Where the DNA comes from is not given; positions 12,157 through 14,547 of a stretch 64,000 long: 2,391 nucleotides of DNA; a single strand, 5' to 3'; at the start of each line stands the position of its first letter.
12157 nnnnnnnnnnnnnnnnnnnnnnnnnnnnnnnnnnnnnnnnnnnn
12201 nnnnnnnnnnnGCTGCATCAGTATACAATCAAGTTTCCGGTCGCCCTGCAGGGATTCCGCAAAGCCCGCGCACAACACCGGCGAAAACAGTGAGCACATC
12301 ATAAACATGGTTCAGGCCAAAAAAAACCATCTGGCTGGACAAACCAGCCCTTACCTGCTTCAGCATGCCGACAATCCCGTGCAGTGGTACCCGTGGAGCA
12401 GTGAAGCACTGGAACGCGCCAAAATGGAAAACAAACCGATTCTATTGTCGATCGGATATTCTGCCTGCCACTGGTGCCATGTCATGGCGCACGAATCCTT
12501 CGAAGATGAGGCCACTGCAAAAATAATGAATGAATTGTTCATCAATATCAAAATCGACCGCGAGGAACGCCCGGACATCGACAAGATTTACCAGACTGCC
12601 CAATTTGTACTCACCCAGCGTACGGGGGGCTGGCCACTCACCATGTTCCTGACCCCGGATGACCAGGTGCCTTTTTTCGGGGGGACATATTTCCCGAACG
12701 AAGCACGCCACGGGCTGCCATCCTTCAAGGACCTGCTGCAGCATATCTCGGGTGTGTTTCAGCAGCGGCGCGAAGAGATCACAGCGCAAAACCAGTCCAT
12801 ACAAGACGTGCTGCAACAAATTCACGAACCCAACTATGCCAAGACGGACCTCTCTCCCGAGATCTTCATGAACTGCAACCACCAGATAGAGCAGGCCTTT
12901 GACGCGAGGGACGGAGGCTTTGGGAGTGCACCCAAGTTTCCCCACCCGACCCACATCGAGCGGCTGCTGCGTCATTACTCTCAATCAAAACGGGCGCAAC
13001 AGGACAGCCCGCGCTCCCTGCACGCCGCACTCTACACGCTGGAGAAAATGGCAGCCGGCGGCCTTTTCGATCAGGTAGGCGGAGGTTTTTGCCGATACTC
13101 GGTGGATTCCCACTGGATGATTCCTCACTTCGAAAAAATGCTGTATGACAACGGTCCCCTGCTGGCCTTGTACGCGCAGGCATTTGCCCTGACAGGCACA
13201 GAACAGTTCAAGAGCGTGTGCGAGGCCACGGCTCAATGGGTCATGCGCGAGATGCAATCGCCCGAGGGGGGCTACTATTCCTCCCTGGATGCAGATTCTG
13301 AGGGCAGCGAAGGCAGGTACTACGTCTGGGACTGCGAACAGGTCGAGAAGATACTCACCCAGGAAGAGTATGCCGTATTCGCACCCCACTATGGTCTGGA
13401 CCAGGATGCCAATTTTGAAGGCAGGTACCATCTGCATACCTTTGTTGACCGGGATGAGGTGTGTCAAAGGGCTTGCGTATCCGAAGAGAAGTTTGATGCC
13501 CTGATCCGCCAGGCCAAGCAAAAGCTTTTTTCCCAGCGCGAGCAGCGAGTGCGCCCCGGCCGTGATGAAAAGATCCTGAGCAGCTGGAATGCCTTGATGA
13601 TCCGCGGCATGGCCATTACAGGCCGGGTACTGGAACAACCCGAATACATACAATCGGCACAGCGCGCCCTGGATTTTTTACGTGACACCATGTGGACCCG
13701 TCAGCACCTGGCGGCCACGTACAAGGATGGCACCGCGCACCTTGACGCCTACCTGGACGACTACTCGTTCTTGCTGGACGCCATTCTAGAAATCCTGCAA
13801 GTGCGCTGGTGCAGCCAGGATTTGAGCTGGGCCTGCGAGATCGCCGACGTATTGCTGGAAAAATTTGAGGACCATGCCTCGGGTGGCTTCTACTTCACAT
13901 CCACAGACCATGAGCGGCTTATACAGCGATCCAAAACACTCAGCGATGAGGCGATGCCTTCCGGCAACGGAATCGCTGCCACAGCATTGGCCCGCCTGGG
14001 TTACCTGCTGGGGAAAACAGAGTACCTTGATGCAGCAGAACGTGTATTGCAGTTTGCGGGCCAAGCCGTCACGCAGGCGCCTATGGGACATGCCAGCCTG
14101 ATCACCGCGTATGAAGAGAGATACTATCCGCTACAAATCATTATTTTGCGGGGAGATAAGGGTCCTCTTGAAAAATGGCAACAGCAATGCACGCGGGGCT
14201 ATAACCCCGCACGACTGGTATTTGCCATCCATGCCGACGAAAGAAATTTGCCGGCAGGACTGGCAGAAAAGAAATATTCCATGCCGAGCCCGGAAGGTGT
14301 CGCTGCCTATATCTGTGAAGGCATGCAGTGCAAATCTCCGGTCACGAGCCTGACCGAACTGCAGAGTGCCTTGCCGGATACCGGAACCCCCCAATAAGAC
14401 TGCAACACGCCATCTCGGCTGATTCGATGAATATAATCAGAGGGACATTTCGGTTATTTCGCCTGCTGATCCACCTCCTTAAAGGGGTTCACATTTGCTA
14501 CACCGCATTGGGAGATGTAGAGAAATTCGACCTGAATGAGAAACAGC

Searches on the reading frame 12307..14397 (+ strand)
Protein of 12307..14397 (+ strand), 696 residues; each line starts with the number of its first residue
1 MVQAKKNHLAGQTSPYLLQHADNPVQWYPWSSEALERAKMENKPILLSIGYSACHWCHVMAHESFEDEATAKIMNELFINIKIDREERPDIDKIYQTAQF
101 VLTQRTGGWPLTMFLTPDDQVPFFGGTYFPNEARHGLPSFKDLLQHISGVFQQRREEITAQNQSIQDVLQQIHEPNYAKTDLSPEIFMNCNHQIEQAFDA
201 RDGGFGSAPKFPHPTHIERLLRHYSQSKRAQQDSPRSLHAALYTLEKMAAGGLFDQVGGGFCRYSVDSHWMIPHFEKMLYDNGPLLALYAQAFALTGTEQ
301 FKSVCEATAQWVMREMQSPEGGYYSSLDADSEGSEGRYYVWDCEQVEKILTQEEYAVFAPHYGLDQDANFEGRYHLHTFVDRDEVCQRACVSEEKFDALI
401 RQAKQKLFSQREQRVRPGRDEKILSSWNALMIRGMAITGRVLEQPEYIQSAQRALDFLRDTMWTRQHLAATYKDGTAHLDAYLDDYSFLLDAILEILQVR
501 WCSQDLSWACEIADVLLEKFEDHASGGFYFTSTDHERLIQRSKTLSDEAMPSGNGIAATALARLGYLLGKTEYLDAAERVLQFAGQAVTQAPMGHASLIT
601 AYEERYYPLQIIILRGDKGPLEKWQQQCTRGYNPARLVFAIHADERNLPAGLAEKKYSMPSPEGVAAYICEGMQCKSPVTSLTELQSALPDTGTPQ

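Call 56: search_protein_families(library=pfam, proteins=[window:12307-14397:+], max_evalue=0.00001)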
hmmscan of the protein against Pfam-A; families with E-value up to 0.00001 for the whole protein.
window:12307-14397:+ (696 aa): 2 families
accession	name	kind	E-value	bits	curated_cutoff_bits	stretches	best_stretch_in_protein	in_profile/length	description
PF03190.21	Thioredox_DsbH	-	5.6e-73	244.7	27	1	6-169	1-162/163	Protein of unknown function, DUF255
PF13899.12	Thioredoxin_7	-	8.1e-10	39.1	27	1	26-117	1-83/83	Thioredoxin-like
